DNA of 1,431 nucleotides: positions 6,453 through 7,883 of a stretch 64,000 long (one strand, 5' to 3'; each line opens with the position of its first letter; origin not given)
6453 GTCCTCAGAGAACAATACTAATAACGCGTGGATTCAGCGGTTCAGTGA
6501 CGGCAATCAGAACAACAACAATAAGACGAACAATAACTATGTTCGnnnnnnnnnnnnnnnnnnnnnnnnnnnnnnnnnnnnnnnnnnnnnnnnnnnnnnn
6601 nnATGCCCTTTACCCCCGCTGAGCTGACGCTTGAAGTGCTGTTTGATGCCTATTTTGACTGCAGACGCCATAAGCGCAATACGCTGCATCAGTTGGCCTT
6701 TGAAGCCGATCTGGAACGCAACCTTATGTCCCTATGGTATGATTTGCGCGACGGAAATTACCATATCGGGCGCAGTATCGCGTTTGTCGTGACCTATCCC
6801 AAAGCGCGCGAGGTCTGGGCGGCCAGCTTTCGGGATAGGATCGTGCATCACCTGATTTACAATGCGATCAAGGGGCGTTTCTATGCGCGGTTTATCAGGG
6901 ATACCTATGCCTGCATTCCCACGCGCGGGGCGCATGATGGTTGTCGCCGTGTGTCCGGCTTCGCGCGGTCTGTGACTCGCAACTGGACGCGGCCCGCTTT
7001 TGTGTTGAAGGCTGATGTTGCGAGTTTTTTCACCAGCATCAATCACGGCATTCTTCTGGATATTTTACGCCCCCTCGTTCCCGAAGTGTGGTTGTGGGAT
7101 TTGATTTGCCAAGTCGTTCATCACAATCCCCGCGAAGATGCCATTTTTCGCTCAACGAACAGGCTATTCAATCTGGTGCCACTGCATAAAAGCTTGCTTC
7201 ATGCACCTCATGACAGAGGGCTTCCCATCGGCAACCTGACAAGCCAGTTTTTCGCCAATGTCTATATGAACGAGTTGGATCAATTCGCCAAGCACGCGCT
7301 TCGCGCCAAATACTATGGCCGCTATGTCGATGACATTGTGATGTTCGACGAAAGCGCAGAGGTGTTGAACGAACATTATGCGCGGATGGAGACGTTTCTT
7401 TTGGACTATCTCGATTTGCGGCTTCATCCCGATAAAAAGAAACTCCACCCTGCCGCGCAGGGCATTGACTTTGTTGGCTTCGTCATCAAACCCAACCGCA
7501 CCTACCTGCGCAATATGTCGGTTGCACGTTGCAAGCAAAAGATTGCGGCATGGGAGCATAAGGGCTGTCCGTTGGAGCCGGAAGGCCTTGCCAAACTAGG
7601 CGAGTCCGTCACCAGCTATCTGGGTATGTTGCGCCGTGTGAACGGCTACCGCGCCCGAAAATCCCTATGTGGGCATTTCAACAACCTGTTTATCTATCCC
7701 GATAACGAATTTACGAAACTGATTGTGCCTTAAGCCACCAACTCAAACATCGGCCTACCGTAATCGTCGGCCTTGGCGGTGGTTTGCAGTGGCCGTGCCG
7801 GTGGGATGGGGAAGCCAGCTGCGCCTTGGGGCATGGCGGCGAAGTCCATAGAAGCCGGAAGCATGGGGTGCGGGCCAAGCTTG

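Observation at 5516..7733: Complete diversity-generating retroelement with adenine-specific TR-to-VR mismatches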

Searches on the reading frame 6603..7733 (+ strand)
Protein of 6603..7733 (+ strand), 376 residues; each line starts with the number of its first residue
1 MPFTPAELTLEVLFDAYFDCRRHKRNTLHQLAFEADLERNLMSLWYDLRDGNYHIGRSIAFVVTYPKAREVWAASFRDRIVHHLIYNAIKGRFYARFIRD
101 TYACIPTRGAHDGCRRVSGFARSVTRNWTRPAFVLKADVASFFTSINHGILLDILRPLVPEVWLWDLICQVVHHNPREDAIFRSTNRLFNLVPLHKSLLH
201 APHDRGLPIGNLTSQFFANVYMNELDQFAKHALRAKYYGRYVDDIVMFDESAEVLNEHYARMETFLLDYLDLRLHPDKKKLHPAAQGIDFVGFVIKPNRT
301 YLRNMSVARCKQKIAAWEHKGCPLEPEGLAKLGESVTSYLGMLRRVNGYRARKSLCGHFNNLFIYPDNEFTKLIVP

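Call 8: search_protein_families(library=pfam, proteins=[window:6603-7733:+], max_evalue=0.01)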
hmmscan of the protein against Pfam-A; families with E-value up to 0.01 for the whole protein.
window:6603-7733:+ (376 aa): 2 families
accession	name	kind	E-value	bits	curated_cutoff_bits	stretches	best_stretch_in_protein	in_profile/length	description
PF00078.32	RVT_1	-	3.4e-14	53.5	29.6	1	73-295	14-205/205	Reverse transcriptase (RNA-dependent DNA polymerase)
PF17365.7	DUF5390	-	0.0051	17.5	25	0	215-272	20-79/141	Family of unknown function (DUF5390)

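Call 9: search_protein_families(library=ncbifam, proteins=[window:6603-7733:+], max_evalue=0.01)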
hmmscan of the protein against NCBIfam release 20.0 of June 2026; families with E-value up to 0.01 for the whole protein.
window:6603-7733:+ (376 aa): 7 families
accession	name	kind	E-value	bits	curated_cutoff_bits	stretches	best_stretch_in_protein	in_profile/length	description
TIGR04416.1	group_II_RT_mat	equivalog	1.8e-26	93.1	300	1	32-307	27-279/353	group II intron reverse transcriptase/maturase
NF041747.1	Drt3a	equivalog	5.8e-14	52.2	200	1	130-285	109-241/412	antiviral reverse transcriptase Drt3a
NF041746.1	Drt2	equivalog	3.9e-13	49.4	390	1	198-315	215-341/416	antiviral reverse transcriptase Drt2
NF038233.2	retron_St85_RT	exception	1.8e-11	43.8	235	1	127-330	84-264/289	retron St85 family RNA-directed DNA polymerase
NF041749.1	Drt4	equivalog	1.7e-05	24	450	1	199-281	187-266/489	antiviral reverse transcriptase Drt4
NF042941.1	Retron_TIR_antiphage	equivalog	0.00042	19.2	600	0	202-251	135-186/464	TIR domain-containing anti-phage reverse transcriptase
NF041750.1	Drt5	equivalog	0.0007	18.7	550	0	214-281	186-250/484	antiviral reverse transcriptase Drt5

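Call 12: search_solved_structures(query=window:6603-7733:+, max_evalue=0.001, show_alignments=1)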
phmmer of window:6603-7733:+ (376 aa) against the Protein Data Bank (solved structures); distinct sequences matched with E-value up to 0.001: 6.
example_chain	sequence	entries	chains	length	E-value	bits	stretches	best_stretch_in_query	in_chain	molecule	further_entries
8ub7_A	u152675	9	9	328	1.1e-38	137.1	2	204-318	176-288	Reverse transcriptase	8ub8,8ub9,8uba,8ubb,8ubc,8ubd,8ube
6ar1_A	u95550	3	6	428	1.6e-09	41.1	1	204-347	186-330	GsI-IIC RT | Trt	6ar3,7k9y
6me0_C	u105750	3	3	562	1.6e-06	31.3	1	202-319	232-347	Maturase reverse transcriptase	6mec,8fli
8bgj_A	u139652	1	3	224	6.6e-06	29.2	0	205-295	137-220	RNA-directed DNA polymerase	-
5hhj_A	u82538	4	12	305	0.00034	23.6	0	206-294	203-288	Retron-type reverse transcriptase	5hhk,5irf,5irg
5hhl_A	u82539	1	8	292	0.00054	22.9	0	206-294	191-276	Retron-type reverse transcriptase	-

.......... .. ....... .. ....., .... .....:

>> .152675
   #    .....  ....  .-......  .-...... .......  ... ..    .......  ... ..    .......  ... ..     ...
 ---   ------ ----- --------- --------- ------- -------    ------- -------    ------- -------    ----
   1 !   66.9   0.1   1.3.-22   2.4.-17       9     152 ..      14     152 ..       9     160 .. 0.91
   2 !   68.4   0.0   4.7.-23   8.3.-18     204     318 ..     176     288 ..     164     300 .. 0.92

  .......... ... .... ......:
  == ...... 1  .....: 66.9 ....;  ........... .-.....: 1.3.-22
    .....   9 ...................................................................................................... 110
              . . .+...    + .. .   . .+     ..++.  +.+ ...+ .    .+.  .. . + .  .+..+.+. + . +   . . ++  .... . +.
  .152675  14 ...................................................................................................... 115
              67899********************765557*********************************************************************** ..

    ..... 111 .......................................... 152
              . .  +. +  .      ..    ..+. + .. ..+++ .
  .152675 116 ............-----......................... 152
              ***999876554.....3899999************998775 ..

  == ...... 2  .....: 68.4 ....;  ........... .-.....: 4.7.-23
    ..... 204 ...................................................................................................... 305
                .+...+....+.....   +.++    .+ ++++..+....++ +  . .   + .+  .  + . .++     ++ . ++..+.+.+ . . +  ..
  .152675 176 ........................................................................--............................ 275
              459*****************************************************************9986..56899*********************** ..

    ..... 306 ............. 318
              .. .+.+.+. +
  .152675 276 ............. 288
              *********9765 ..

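Call 15: find_homologous_proteins(query=window:6603-7733:+, max_evalue=1e-10)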
Query window:6603-7733:+ (376 aa): 7734 proteins with E <= 1e-10 among 8000 candidates; the best 120 are listed.
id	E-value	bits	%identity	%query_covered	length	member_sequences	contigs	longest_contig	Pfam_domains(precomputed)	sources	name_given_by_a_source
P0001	1.5e-239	813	91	100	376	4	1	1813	PF00078.33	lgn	-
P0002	5.0e-221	752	86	100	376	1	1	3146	PF00078.33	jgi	jgi:hypothetical protein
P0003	3.0e-220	750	86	100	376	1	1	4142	PF00078.33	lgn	-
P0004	4.9e-215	733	84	99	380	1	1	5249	PF00078.33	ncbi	-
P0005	7.9e-210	715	82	99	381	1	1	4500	PF00078.33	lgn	-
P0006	1.1e-190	652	76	100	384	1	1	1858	PF00078.33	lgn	-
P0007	9.8e-189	646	76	100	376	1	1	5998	PF00078.33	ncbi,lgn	ncbi:MAG: reverse transcriptase/maturase family protein [Bdellovibrionales bacterium]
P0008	1.6e-185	635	73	100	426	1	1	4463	PF00078.33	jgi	jgi:hypothetical protein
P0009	8.7e-183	626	72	98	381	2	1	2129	PF00078.33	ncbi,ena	-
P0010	3.3e-182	624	74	100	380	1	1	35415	PF00078.33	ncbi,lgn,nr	ncbi:MAG: RNA-directed DNA polymerase [Alphaproteobacteria bacterium]|nr:RNA-directed DNA polymerase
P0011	1.3e-181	622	71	99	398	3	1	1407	PF00078.33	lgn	-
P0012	4.8e-181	621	72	100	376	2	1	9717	PF00078.33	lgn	-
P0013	1.9e-179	615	73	99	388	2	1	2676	PF00078.33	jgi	-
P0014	4.8e-179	614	72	99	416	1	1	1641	PF00078.33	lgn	-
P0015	8.1e-176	603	70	100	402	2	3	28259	PF00078.33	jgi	jgi:RNA-directed DNA polymerase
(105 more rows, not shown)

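Call 16: find_related_loci(query=window:6603-7733:+, collection=genome_contigs, flank=10000)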
Query window:6603-7733:+ (376 aa) in genome_contigs; peptide patterns used: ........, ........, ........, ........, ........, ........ (x = any residue, [..] = any of these).
183 stretches matched a pattern; 156 encode a relative of the query (tblastn E <= 1e-3); the best 80 are kept; 79 distinct loci.
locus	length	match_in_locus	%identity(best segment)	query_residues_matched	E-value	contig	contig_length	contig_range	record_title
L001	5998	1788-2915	76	1-376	0e+0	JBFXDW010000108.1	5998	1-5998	MAG: Bdellovibrionales bacterium isolate CA_2019_TPIn_101 NODE_55150_length_5998_cov_6.426673_TPIn, whole genome shotgun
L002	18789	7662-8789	92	1-376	0e+0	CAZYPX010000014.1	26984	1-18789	MAG TPA_asm: uncultured Rhodospirillaceae bacterium isolate binchicken_co168_333 genome assembly, contig: NODE_3115_leng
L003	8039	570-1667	64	8-373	9e-161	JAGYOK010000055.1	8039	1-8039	MAG: Alphaproteobacteria bacterium isolate M55B166 55, whole genome shotgun sequence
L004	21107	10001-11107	62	6-374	6e-160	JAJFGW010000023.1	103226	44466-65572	MAG: Alphaproteobacteria bacterium isolate OFTM372 OFTM372_22, whole genome shotgun sequence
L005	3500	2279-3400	64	2-373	4e-165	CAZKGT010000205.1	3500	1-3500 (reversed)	MAG TPA_asm: uncultured Pseudobdellovibrionaceae bacterium isolate SRP141376_co3_54 genome assembly, contig: NODE_66125_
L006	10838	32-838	80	107-375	3e-148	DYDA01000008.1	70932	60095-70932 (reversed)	MAG TPA_asm: Micavibrio sp. isolate IMS_BF NODE_32_length_70951_cov_10.6706, whole genome shotgun sequence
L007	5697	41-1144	60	9-374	1e-148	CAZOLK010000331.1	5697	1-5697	MAG TPA_asm: uncultured Verrucomicrobiota bacterium isolate SRP141376_co3_71 genome assembly, contig: NODE_36470_length_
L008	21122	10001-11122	49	3-376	6e-116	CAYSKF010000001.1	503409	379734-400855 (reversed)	MAG TPA_asm: uncultured Bdellovibrio sp. isolate SRP220891_co1_346 genome assembly, contig: NODE_9_length_503409_cov_17.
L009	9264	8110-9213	49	8-375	6e-108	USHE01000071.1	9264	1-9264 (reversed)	uncultured bacterium isolate UMGS1713 genome assembly, contig: NODE_1759_length_9264_cov_3.188527, whole genome shotgun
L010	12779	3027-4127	45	7-373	1e-101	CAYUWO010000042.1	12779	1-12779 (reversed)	MAG TPA_asm: uncultured Gammaproteobacteria bacterium isolate SRP314395_co1_247 genome assembly, contig: NODE_4516_lengt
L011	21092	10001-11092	42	13-369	3e-89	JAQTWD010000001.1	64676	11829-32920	MAG: Candidatus Paceibacterota bacterium isolate STC_102 NODE_916_length_64676_cov_3.475577_Sandtown_C, whole genome sho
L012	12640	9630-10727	42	13-368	8e-85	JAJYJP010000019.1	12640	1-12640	MAG: bacterium isolate DBS2-1.bin163 NODE_9322_length_12640_cov_3.960841, whole genome shotgun sequence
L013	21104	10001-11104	63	6-373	4e-158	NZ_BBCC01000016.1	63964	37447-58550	Desulfosarcina cetonica JCM 12296, whole genome shotgun sequence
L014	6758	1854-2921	40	8-359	2e-76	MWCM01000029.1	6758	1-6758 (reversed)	MAG: bacterium ADurb.Bin212 isolate ADurb.Bin212 BWY19_contig000029, whole genome shotgun sequence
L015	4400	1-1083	41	14-362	2e-75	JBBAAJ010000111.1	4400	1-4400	MAG: Candidatus Peribacteraceae bacterium isolate SO_2017_GW3_39 scaffold_9388_c1_OW296A_2017, whole genome shotgun sequ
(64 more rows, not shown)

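Call 86: search_protein_families(library=padloc, proteins=[window:6603-7733:+], max_evalue=0.01)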
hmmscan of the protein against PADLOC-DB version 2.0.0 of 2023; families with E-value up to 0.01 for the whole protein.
window:6603-7733:+ (376 aa): 78 families (the best 25 are shown)
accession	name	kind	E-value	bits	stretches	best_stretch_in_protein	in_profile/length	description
PDLC01136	RT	-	5.7e-34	115.8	1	31-298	32-261/263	RT (reverse transcriptase)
PDLC03779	RT_UG4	-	4.5e-26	89.7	2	203-327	169-285/307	DRT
PDLC03754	RT_UG17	-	5.5e-26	89.4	1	68-316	78-291/429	DRT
PDLC03764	RT_UG26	-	8.3e-24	82.1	1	67-315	70-292/398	DRT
PDLC03756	RT_UG19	-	1.6e-19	68.4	1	132-264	147-258/562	DRT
PDLC03780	RT_UG5-nitrilase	-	3.1e-18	63.6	1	131-319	186-340/907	DRT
PDLC03768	Drt3a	-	9.2e-18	62.9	1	195-314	172-282/411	DRT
PDLC02063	Cas1_IIIb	-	2.8e-17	60.5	1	67-302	74-275/617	-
PDLC03773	RT_UG34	-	8.6e-16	55.9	1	131-268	149-274/512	DRT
PDLC03757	Drt2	-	7.2e-15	53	1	199-314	281-401/502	DRT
PDLC03759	RT_UG21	-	8.6e-15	52.5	1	125-282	135-265/503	DRT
PDLC01607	RT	-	3.1e-14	51.5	1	116-294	27-160/161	"CAS-I,CAS-II,CAS-III,CAS-IV,CAS-V,CAS-VI; acquisition_associated"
PDLC03766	Drt9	-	9.7e-14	49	1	43-314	73-323/488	DRT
PDLC02175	Drt3a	-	2.9e-13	47.8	1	201-283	155-235/417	-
PDLC03755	RT_UG18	-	5.5e-13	47.1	2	204-313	173-278/295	DRT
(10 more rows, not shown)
